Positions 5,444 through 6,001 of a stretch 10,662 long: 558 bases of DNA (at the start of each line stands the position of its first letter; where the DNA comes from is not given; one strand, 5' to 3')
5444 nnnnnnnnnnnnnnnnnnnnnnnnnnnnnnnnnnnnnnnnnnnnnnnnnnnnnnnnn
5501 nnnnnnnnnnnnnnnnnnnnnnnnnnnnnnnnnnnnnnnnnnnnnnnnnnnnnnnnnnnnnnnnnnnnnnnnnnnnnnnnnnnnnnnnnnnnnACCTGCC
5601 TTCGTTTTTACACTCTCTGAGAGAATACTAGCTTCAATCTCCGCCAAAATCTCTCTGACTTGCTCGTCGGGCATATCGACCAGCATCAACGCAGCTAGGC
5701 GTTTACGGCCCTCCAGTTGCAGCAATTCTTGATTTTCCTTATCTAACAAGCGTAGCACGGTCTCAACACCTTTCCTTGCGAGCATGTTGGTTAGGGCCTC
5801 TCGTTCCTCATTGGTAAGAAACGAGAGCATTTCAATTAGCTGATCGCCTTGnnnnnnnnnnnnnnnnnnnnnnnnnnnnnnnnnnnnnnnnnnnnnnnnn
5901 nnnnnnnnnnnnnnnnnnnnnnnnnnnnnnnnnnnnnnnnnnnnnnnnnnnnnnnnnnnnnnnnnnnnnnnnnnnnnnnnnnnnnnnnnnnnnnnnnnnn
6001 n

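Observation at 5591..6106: Repressor appears modular: Mu c-like C-terminal region on a different N-terminal DNA-binding domain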

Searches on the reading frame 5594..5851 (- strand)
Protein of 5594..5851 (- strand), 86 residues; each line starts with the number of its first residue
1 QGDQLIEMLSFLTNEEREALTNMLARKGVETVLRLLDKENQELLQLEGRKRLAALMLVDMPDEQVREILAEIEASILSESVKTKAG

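Call 62: search_protein_representatives(alignment_id=A3)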
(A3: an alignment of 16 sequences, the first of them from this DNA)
Query: 16 sequences, 86 profile positions. Proteins with E-value up to 0.001 (for the whole library): 105; up to 1e-10: 41; up to 1e-30: 0. The best 105 are listed.
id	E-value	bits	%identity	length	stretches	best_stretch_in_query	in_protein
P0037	4.6e-28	113.1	-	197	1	1-85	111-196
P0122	1.7e-26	108.0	-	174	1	1-84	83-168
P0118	6.9e-25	102.9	-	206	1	1-86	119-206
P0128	7.2e-23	96.4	-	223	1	2-86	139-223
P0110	2.9e-22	94.5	-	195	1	1-86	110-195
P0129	1.2e-18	82.9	-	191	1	4-85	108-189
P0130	3.6e-18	81.3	-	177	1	1-84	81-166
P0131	1.7e-17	79.2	-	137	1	4-83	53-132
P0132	6.6e-17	77.3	-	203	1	4-83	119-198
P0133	5.2e-16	74.4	-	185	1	6-73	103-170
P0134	9.3e-16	73.6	-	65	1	23-84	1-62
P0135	1.4e-15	73.0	-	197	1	5-85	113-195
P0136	2.7e-15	72.1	-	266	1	1-78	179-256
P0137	1.9e-14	69.4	-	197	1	5-76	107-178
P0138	3.3e-14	68.6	-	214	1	4-84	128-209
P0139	4.1e-14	68.3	-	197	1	4-82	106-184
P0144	9.0e-13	64.0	-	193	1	4-76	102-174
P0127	4.4e-12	61.8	-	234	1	36-85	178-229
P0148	4.7e-12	61.7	-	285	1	5-81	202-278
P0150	8.3e-12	60.9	-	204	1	9-76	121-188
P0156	2.6e-11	59.4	-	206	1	6-76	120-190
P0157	3.2e-11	59.0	-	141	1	5-78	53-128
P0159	4.3e-11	58.6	-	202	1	3-82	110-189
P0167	2.3e-10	56.3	-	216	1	3-73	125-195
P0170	5.6e-10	55.1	-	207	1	2-83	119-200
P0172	8.6e-10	54.5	-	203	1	5-85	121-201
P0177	3.5e-09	52.5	-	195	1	2-73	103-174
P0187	2.9e-07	46.4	-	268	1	3-81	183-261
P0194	1.6e-06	44.0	-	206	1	6-79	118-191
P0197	2.1e-06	43.6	-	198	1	5-59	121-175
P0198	2.2e-06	43.6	-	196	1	5-76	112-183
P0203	7.0e-06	41.9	-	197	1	6-54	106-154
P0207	3.9e-05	39.5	-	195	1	4-51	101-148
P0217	1.0e-04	38.2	-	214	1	2-80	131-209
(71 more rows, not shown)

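Call 65: search_protein_families(library=pfam, proteins=[P0132, P0138, P0144, P0148, P0150, P0156, P0157, P0170, P0172], max_evalue=0.01)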
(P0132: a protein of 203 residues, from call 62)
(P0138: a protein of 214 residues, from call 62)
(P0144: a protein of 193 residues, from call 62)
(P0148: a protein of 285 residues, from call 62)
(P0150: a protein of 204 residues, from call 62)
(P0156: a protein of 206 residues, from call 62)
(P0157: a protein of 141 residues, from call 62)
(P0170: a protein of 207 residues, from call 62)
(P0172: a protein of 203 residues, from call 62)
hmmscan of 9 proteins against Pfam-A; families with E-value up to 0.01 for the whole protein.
P0132 (203 aa): 4 families
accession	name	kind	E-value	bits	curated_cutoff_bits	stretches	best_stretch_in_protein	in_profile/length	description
PF01381.28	HTH_3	-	5.2e-08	33.3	23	1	42-87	10-55/55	Helix-turn-helix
PF07022.19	Phage_CI_repr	-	0.00052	20.7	22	1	31-93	2-63/65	Bacteriophage CI repressor helix-turn-helix domain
PF13560.12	HTH_31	-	0.00093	19.9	27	1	27-82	1-56/64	Helix-turn-helix domain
PF12844.13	HTH_19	-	0.0081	16.5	30.2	0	29-91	1-62/64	Helix-turn-helix domain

P0138 (214 aa): 6 families
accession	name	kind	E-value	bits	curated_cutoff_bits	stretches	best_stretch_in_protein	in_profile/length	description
PF01381.28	HTH_3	-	3.2e-10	40.3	23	1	45-92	8-55/55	Helix-turn-helix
PF13443.12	HTH_26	-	1.9e-05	25.2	22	1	45-84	9-49/63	Cro/C1-type HTH DNA-binding domain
PF13560.12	HTH_31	-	2.1e-05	25.2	27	1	46-86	14-55/64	Helix-turn-helix domain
PF07022.19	Phage_CI_repr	-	5.9e-05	23.8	22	1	38-97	4-62/65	Bacteriophage CI repressor helix-turn-helix domain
PF12844.13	HTH_19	-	0.00039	20.7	30.2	1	44-93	10-59/64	Helix-turn-helix domain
PF00196.25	GerE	-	0.00085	19.3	23.5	1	40-68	11-39/57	Bacterial regulatory proteins, luxR family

P0144 (193 aa): 6 families
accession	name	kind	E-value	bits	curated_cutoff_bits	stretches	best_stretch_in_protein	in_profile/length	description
PF01381.28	HTH_3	-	5.9e-13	49.1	23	1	26-79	3-55/55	Helix-turn-helix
PF13560.12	HTH_31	-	1.5e-05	25.6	27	1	23-75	2-57/64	Helix-turn-helix domain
PF13412.12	HTH_24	-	0.00028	20.8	21.9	1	33-55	17-39/48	Winged helix-turn-helix DNA-binding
PF13443.12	HTH_26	-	0.00039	21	22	1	32-75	9-53/63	Cro/C1-type HTH DNA-binding domain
PF07022.19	Phage_CI_repr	-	0.0022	18.8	22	1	25-82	4-60/65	Bacteriophage CI repressor helix-turn-helix domain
PF12844.13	HTH_19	-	0.0045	17.3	30.2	0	24-80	1-59/64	Helix-turn-helix domain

P0148 (285 aa): 8 families
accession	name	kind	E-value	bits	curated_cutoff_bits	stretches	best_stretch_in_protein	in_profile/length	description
PF01381.28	HTH_3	-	3.6e-21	75.4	23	2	9-63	1-55/55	Helix-turn-helix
PF12844.13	HTH_19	-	1.1e-17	64.1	30.2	1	8-66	3-61/64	Helix-turn-helix domain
PF13560.12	HTH_31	-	3.5e-16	59.7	27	1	4-59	1-57/64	Helix-turn-helix domain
PF07022.19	Phage_CI_repr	-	2.6e-10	40.9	22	1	9-66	3-60/65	Bacteriophage CI repressor helix-turn-helix domain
PF13443.12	HTH_26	-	5.2e-07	30.3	22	1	115-169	1-55/63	Cro/C1-type HTH DNA-binding domain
PF22495.2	HTH_92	-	0.00042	20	27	1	10-44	1-35/45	RsaL-like HTH domain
PF07037.17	YfeC-like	-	0.0024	18.6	22.9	0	191-234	74-118/122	Transcription regulator YfeC-like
PF13744.12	HTH_37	-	0.0078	16.4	27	0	6-40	20-54/80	Helix-turn-helix domain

P0150 (204 aa): 4 families
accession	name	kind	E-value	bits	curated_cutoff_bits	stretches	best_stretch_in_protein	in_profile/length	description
PF01381.28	HTH_3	-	1.3e-05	25.5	23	1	14-57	3-46/55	Helix-turn-helix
PF12844.13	HTH_19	-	4.7e-05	23.7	30.2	1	10-57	2-49/64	Helix-turn-helix domain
PF07037.17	YfeC-like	-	4.9e-05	24.1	22.9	1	105-149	74-118/122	Transcription regulator YfeC-like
PF13560.12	HTH_31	-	0.0005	20.8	27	1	14-55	8-50/64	Helix-turn-helix domain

P0156 (206 aa): 3 families
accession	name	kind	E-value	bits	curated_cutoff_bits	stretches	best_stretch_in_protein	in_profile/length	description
PF01381.28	HTH_3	-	3.1e-06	27.5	23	1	12-48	1-37/55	Helix-turn-helix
PF07037.17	YfeC-like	-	0.00037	21.2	22.9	1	102-154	68-121/122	Transcription regulator YfeC-like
PF12844.13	HTH_19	-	0.00067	20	30.2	0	9-43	1-35/64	Helix-turn-helix domain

P0157 (141 aa): 1 family
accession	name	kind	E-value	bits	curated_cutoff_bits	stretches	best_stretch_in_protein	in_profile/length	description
PF03448.22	MgtE_N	-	0.0011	19.9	25.9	0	107-134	70-97/102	MgtE intracellular N domain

P0170 (207 aa): 8 families
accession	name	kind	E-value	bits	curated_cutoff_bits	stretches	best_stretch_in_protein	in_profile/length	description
PF01381.28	HTH_3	-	7.2e-12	45.6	23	1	37-84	8-55/55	Helix-turn-helix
PF13560.12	HTH_31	-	2.3e-06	28.2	27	1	28-80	2-57/64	Helix-turn-helix domain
PF12844.13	HTH_19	-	2.8e-06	27.6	30.2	1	36-87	10-61/64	Helix-turn-helix domain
PF13443.12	HTH_26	-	4.6e-06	27.2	22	1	37-81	9-54/63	Cro/C1-type HTH DNA-binding domain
PF07022.19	Phage_CI_repr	-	0.00021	22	22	1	30-89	4-62/65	Bacteriophage CI repressor helix-turn-helix domain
PF07037.17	YfeC-like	-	0.00043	21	22.9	1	40-151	2-115/122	Transcription regulator YfeC-like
PF13412.12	HTH_24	-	0.00055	19.9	21.9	1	38-59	17-38/48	Winged helix-turn-helix DNA-binding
PF09339.16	HTH_IclR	-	0.0031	17.7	22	1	32-60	12-40/52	IclR helix-turn-helix domain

P0172 (203 aa): 5 families
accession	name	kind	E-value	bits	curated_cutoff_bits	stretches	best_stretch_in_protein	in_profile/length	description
PF01381.28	HTH_3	-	3.3e-10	40.3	23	1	33-88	1-55/55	Helix-turn-helix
PF13560.12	HTH_31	-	2.4e-07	31.4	27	1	28-84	1-57/64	Helix-turn-helix domain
PF13443.12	HTH_26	-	8.3e-05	23.2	22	1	44-86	12-55/63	Cro/C1-type HTH DNA-binding domain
PF13412.12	HTH_24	-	0.00069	19.6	21.9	1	37-64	12-39/48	Winged helix-turn-helix DNA-binding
PF07022.19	Phage_CI_repr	-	0.00077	20.2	22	1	39-94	9-63/65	Bacteriophage CI repressor helix-turn-helix domain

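Call 66: search_protein_families(library=pfam, proteins=[P0194, P0197, P0198, P0203, P0207, P0217, P0136, P0187, P0128, P0129], max_evalue=0.01)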
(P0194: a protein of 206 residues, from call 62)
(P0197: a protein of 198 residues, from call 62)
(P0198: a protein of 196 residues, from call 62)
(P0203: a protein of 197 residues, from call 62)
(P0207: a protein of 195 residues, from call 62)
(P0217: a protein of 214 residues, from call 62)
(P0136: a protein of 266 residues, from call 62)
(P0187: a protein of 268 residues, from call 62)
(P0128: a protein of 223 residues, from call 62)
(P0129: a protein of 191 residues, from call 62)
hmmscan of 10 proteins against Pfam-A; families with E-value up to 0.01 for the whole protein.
P0194 (206 aa): 12 families
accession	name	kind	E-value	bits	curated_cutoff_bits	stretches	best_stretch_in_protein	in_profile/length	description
PF01381.28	HTH_3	-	1.1e-06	29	23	1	34-79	10-55/55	Helix-turn-helix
PF07022.19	Phage_CI_repr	-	4.4e-05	24.2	22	1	25-85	4-63/65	Bacteriophage CI repressor helix-turn-helix domain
PF13560.12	HTH_31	-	0.00028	21.6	27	1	26-74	8-56/64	Helix-turn-helix domain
PF13404.12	HTH_AsnC-type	-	0.0003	21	27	1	26-51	11-35/42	AsnC-type helix-turn-helix domain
PF13542.12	HTH_Tnp_ISL3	-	0.00039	20.2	27.4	0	29-51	22-44/51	Helix-turn-helix domain of transposase family ISL3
PF13412.12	HTH_24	-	0.00075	19.5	21.9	1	32-55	16-39/48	Winged helix-turn-helix DNA-binding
PF13443.12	HTH_26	-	0.001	19.7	22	1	33-75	10-53/63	Cro/C1-type HTH DNA-binding domain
PF13518.12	HTH_28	-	0.005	17.3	25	0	28-55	7-34/52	Helix-turn-helix domain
PF08281.18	Sigma70_r4_2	-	0.0051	16.9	25.7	0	33-55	26-48/54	Sigma-70, region 4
PF00376.29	MerR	-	0.0058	16.9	28.2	0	38-54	4-20/38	MerR family regulatory protein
PF08280.17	HTH_Mga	-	0.0068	16.8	23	0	32-55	18-41/59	M protein trans-acting positive regulator (MGA) HTH domain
PF09339.16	HTH_IclR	-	0.0089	16.2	22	0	27-55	12-40/52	IclR helix-turn-helix domain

P0197 (198 aa): 6 families
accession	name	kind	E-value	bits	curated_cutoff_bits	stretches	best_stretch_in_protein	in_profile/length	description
PF01381.28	HTH_3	-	5.4e-10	39.6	23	1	40-92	1-55/55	Helix-turn-helix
PF07022.19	Phage_CI_repr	-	0.00057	20.6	22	1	38-98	4-63/65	Bacteriophage CI repressor helix-turn-helix domain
PF00196.25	GerE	-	0.0046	17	23.5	1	40-68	11-39/57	Bacterial regulatory proteins, luxR family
PF09339.16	HTH_IclR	-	0.009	16.2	22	0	40-67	12-39/52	IclR helix-turn-helix domain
PF13560.12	HTH_31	-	0.0096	16.7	27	0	45-88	13-57/64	Helix-turn-helix domain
PF07037.17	YfeC-like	-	0.0098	16.6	22.9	0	121-151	86-116/122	Transcription regulator YfeC-like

P0198 (196 aa): 2 families
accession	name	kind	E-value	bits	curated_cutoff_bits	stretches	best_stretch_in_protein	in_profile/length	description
PF01381.28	HTH_3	-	2.5e-05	24.7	23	1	40-84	11-55/55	Helix-turn-helix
PF13560.12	HTH_31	-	0.0068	17.1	27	0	39-80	15-57/64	Helix-turn-helix domain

P0203 (197 aa): 4 families
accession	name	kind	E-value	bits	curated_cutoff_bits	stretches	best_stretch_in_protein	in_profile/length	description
PF13443.12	HTH_26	-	0.00053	20.6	22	1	43-78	16-52/63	Cro/C1-type HTH DNA-binding domain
PF01381.28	HTH_3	-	0.0017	18.8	23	1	43-83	15-55/55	Helix-turn-helix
PF21716.3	dnstrm_HI1420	-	0.0017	18.6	27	1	29-81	35-87/90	Probable addiction module antidote protein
PF07022.19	Phage_CI_repr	-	0.0043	17.8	22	1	27-88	2-62/65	Bacteriophage CI repressor helix-turn-helix domain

P0207 (195 aa): 2 families
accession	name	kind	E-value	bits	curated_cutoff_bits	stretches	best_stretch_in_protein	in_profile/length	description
PF01381.28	HTH_3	-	2.3e-05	24.8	23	1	32-74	13-55/55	Helix-turn-helix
PF13443.12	HTH_26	-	0.00029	21.4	22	1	32-72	14-55/63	Cro/C1-type HTH DNA-binding domain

P0217 (214 aa): 1 family
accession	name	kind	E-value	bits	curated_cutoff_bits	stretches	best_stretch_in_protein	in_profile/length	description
PF01381.28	HTH_3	-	0.00014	22.3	23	1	71-117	9-55/55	Helix-turn-helix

P0136 (266 aa): 1 family
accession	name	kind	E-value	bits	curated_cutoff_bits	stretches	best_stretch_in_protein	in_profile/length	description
PF02316.22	HTH_Tnp_Mu_1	-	3.5e-22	79.6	23.3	2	102-208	5-105/134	Mu DNA-binding domain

P0187 (268 aa): 7 families
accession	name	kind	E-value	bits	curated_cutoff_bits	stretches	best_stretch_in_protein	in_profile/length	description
PF02316.22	HTH_Tnp_Mu_1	-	1.5e-12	48.4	23.3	1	101-206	1-103/134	Mu DNA-binding domain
PF12844.13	HTH_19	-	8.2e-12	45.3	30.2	1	6-69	1-64/64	Helix-turn-helix domain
PF01381.28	HTH_3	-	4.2e-11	43.2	23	1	9-63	1-55/55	Helix-turn-helix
PF13560.12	HTH_31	-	8.4e-06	26.4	27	1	5-52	2-50/64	Helix-turn-helix domain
PF07037.17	YfeC-like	-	0.0001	23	22.9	1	100-217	3-118/122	Transcription regulator YfeC-like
PF07022.19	Phage_CI_repr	-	0.00014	22.5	22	1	18-69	12-63/65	Bacteriophage CI repressor helix-turn-helix domain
PF04552.19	Sigma54_DBD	-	0.00017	21.8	22.8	1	17-70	49-103/160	Sigma-54, DNA binding domain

P0128 (223 aa): 6 families
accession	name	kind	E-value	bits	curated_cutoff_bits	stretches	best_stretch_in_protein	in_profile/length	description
PF01381.28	HTH_3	-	3.2e-15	56.3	23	1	51-104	2-55/55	Helix-turn-helix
PF12844.13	HTH_19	-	7.2e-12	45.5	30.2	1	47-108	1-62/64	Helix-turn-helix domain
PF13560.12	HTH_31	-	3.6e-09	37.2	27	1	46-100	2-57/64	Helix-turn-helix domain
PF13413.12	HTH_25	-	0.0021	18.3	24.6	1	50-82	2-34/62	Helix-turn-helix domain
PF07022.19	Phage_CI_repr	-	0.0033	18.2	22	1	61-108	15-61/65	Bacteriophage CI repressor helix-turn-helix domain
PF13443.12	HTH_26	-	0.0086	16.8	22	0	55-100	7-53/63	Cro/C1-type HTH DNA-binding domain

P0129 (191 aa): 1 family
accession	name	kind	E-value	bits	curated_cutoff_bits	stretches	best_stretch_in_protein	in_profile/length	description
PF07037.17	YfeC-like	-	0.0025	18.5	22.9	1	87-141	65-118/122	Transcription regulator YfeC-like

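Call 82: predict_structure(alignment_id=A3)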
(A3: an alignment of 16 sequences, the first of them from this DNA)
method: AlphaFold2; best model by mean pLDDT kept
length: 86 residues; sequences in the alignment: 16
mean_pLDDT: 82.3   pTM: 0.39
mean pLDDT of the five models: 82.3, 78.8, 73.5, 69.0, 65.0
residues with pLDDT >= 90: 8; 70-90: 69; 50-70: 8; < 50: 1
segments of 3 or more residues with pLDDT < 50: none
pLDDT, mean of each block of 10 residues (from residue 1): 81 91 87 83 83 84 89 78 55
secondary structure, 60 per line:
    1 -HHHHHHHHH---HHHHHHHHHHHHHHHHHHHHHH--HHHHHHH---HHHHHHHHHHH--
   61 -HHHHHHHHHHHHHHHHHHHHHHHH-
elements in order: H2-10 H14-35 H38-44 H48-58 H62-85

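Call 84: fold_search(model_id=the predicted structure, library=pdb)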
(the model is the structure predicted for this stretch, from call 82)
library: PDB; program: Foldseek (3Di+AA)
matches with E <= 10: 26; with E <= 0.001: 0
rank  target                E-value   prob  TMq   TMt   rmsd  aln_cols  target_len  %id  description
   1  9sfp_D                7.5e-01  0.18  0.32  0.03  20.5        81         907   22  Native cytoplasmic lattices from mouse oocytes (released 2026-03-18)
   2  4rdx_A                2.3e+00  0.08  0.22  0.07  14.8        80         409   20  Structure of histidinyl-tRNA synthetase in complex with tRNA(His) (released 2015-03-25)
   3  1adj_A                3.1e+00  0.07  0.25  0.07  14.8        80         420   20  HISTIDYL-TRNA SYNTHETASE IN COMPLEX WITH HISTIDINE (released 1997-08-20)
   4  7sq3                  3.9e+00  0.08  0.33  0.20  15.9        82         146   22  Designed trefoil knot protein, variant 1 (released 2022-06-29)
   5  4uwx_B                3.9e+00  0.05  0.20  0.10  17.0        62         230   24  Structure of liprin-alpha3 in complex with mDia1 Diaphanous- inhibitory domain (released 2015-05-06)
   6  9ujk_F                5.3e+00  0.08  0.32  0.11  15.9        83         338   16  CryoEM structure of the T.thermophilus transcription initiation complex in the presence of ATP (released 2025-10-22)
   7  4uwx_A                5.3e+00  0.04  0.17  0.09  15.8        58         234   26  Structure of liprin-alpha3 in complex with mDia1 Diaphanous- inhibitory domain (released 2015-05-06)
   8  6v0m_C                5.3e+00  0.03  0.20  0.25  15.5        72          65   19  Sterile alpha-motif from apoptosis signal-regulating kinase 3 (released 2020-04-01)
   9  4yfk_F                6.7e+00  0.06  0.34  0.08  11.8        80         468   15  Escherichia coli RNA polymerase in complex with squaramide compound 8. (released 2015-03-11)
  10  8oir_Aa               6.7e+00  0.03  0.24  0.06  17.8        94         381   16  55S human mitochondrial ribosome with mtRF1 and P-site tRNA (released 2023-06-14)
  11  5jwr_H                7.8e+00  0.06  0.32  0.21  16.1        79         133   16  Crystal structure of foldswitch-stabilized KaiB in complex with the N-terminal CI domain of KaiC and a dimer of KaiA C (released 2017-03-29)
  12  9uma_F                7.8e+00  0.06  0.32  0.11  15.9        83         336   16  CryoEM structure of T.thermophilus transcription initiation complex bound to Gp4A-C, -1 dA in the template DNA strand (released 2025-10-22)
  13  9ukn_F                7.8e+00  0.06  0.31  0.11  16.0        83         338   16  CryoEM structure of the T.thermophilus transcription initiation complex (released 2025-10-22)
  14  6oul_L                7.8e+00  0.06  0.33  0.08  11.3        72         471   19  Cryo-EM structure of Escherichia coli RNAP polymerase bound to rpsTP2 promoter DNA (released 2020-02-26)
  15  8umx_B                8.4e+00  0.03  0.28  0.10  18.8        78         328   22  Cryo-EM structure of a single subunit of a Clockwise-locked form of the Salmonella enterica Typhimurium flagellar C-ri (released 2024-01-24)
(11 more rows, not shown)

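Call 90: search_protein_families(library=pfam, proteins=[P0167, P0177, P0159, P0139], max_evalue=0.01)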
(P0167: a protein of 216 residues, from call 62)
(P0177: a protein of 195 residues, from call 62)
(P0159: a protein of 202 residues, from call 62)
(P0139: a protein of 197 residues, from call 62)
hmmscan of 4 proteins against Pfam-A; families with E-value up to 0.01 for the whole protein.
P0167 (216 aa): 2 families
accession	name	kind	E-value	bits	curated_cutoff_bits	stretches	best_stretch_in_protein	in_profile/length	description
PF02316.22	HTH_Tnp_Mu_1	-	1.5e-15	58.1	23.3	1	18-83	5-75/134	Mu DNA-binding domain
PF19827.4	DUF6308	-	0.0066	16.8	27.3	0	93-203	66-178/193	Family of unknown function (DUF6308)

P0177 (195 aa): 6 families
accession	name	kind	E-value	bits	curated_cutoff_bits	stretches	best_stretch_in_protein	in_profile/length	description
PF01381.28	HTH_3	-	9.8e-15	54.8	23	1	29-81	3-55/55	Helix-turn-helix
PF12844.13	HTH_19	-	5.1e-10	39.6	30.2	1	31-84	8-61/64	Helix-turn-helix domain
PF13560.12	HTH_31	-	1.9e-09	38.1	27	1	24-78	3-58/64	Helix-turn-helix domain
PF07022.19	Phage_CI_repr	-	0.00027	21.7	22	1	37-85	14-61/65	Bacteriophage CI repressor helix-turn-helix domain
PF13443.12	HTH_26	-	0.0029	18.3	22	1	33-77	8-53/63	Cro/C1-type HTH DNA-binding domain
PF13413.12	HTH_25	-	0.0083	16.4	24.6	0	30-58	5-33/62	Helix-turn-helix domain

P0159 (202 aa): 1 family
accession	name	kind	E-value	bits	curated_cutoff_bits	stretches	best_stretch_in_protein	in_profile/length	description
PF02316.22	HTH_Tnp_Mu_1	-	7.2e-11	43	23.3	1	35-111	9-85/134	Mu DNA-binding domain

P0139 (197 aa): 1 family
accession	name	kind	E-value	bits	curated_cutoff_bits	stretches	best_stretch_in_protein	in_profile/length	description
PF05225.22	HTH_psq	-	0.00035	20.7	20.4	1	30-51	18-39/45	helix-turn-helix, Psq domain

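Call 91: find_encoding_contigs(protein=P0177, flank=5000, max_places=3)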
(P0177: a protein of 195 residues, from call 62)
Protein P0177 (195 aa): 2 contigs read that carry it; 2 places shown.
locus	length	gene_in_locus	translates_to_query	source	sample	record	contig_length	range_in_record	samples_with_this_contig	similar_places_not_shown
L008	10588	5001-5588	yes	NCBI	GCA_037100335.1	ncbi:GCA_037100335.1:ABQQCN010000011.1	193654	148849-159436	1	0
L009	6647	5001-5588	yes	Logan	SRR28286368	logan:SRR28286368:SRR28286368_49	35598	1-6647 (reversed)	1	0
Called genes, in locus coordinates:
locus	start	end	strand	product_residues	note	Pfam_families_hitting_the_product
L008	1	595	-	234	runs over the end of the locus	PF11363:DUF3164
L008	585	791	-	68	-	-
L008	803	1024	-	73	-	-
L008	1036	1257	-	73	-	-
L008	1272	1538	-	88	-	-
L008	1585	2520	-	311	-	PF05621:TniB, PF13401:AAA_22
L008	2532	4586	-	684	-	PF02316:HTH_Tnp_Mu_1, PF13683:rve_3 (faint), PF00665:rve (weak), PF09299:Mu-transpos_C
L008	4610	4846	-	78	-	PF13693:HTH_35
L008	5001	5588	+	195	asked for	PF13560:HTH_31, PF01381:HTH_3, PF12844:HTH_19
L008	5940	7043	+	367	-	PF00577:Usher, PF13953:PapC_C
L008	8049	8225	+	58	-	-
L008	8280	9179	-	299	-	-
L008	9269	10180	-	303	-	-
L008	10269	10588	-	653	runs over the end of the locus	PF08401:ArdcN, PF18818:MPTase-PolyVal (weak), PF06755:CbtA_toxin, PF02384:N6_Mtase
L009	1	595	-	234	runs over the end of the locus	PF11363:DUF3164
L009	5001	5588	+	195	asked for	PF13560:HTH_31, PF01381:HTH_3, PF12844:HTH_19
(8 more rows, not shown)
